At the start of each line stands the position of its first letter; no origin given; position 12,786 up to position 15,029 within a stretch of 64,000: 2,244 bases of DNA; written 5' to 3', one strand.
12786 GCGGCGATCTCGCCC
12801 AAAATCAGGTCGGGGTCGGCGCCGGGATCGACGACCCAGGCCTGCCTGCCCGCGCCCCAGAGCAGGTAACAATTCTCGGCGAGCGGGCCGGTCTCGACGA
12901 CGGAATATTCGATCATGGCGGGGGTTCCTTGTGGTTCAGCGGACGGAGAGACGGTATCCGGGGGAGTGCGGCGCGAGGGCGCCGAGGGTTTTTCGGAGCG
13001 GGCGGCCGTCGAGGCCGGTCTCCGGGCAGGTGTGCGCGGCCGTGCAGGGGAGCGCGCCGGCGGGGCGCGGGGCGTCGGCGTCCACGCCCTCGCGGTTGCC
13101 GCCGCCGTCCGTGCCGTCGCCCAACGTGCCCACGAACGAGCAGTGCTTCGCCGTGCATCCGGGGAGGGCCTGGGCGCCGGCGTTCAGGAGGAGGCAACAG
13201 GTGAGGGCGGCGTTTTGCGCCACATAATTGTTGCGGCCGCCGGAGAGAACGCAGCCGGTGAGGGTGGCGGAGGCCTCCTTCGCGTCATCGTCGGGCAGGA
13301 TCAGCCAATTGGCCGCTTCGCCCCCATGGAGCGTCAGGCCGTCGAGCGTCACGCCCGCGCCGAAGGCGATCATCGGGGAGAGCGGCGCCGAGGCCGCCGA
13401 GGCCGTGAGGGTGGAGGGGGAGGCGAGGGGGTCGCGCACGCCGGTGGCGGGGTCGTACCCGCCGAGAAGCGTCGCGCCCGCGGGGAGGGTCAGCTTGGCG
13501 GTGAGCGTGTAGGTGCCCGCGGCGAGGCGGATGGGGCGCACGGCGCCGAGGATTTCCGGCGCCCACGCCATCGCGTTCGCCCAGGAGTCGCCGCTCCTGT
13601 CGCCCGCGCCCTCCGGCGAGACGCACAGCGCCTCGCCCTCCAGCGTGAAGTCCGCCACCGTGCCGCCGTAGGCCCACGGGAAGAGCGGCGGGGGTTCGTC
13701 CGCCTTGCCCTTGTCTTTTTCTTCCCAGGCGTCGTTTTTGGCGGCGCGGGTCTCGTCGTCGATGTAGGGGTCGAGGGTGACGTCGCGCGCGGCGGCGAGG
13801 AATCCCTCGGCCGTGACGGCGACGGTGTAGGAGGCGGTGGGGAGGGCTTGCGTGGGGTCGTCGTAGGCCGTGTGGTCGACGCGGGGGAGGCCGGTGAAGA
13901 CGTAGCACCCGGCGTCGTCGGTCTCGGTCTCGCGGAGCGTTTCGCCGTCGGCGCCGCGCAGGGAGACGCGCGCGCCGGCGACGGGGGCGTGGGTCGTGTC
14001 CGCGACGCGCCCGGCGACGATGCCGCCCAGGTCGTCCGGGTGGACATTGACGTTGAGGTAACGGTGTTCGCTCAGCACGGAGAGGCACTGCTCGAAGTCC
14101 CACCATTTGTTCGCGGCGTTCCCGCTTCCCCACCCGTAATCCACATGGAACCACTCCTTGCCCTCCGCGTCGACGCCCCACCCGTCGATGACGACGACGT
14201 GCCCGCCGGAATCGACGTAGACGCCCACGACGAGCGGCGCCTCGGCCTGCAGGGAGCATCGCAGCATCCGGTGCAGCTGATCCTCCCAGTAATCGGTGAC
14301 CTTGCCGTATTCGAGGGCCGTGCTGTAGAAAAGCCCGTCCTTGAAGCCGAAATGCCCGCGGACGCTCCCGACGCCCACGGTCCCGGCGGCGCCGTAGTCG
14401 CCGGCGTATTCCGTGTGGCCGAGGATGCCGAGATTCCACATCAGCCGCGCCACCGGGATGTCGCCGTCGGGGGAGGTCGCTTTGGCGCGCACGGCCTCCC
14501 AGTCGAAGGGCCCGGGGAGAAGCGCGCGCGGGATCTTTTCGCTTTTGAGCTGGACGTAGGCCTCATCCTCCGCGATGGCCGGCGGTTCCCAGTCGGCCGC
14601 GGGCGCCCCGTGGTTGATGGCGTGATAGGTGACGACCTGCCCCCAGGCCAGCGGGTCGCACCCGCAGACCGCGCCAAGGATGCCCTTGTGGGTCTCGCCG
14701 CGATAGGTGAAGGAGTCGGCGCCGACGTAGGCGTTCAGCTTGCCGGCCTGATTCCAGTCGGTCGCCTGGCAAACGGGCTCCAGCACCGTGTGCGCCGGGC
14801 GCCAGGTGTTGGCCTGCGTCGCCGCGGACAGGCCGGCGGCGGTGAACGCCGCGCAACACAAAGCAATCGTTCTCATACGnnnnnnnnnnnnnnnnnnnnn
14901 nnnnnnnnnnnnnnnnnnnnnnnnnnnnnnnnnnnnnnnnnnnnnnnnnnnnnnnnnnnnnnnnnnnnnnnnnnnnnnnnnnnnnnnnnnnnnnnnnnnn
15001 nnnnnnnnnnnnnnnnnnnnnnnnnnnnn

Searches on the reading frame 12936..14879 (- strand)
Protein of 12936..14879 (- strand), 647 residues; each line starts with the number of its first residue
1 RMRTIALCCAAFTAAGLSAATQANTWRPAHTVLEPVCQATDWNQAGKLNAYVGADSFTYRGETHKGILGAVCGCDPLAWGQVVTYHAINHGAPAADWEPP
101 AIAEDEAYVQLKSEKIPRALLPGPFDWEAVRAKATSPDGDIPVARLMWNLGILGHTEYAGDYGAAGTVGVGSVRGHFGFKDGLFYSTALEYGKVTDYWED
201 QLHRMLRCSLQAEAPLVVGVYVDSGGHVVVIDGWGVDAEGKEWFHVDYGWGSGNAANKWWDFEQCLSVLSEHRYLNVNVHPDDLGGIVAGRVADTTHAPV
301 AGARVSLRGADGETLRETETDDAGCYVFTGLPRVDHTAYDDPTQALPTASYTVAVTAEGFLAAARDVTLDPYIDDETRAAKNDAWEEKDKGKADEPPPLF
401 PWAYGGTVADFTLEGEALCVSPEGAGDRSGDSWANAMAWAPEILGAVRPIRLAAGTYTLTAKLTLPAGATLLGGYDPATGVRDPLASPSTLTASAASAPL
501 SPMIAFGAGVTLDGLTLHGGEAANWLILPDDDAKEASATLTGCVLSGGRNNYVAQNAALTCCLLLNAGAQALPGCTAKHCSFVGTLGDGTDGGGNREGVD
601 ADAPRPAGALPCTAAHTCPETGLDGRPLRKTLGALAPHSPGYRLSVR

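Call 72: search_protein_families(library=pfam, proteins=[window:12936-14879:-], max_evalue=0.0001)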
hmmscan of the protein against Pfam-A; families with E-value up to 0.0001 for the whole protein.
window:12936-14879:- (647 aa): 3 families
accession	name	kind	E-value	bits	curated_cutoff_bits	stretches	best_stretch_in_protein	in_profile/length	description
PF01640.23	Peptidase_C10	-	2.7e-16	60.8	26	1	69-251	18-187/194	Peptidase C10 family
PF13620.12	CarboxypepD_reg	-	4.6e-13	49.8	32.3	1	288-336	2-50/82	Carboxypeptidase regulatory-like domain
PF17210.9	SdrD_B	-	4.9e-05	23.9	29.7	0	292-334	16-58/112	SdrD B-like domain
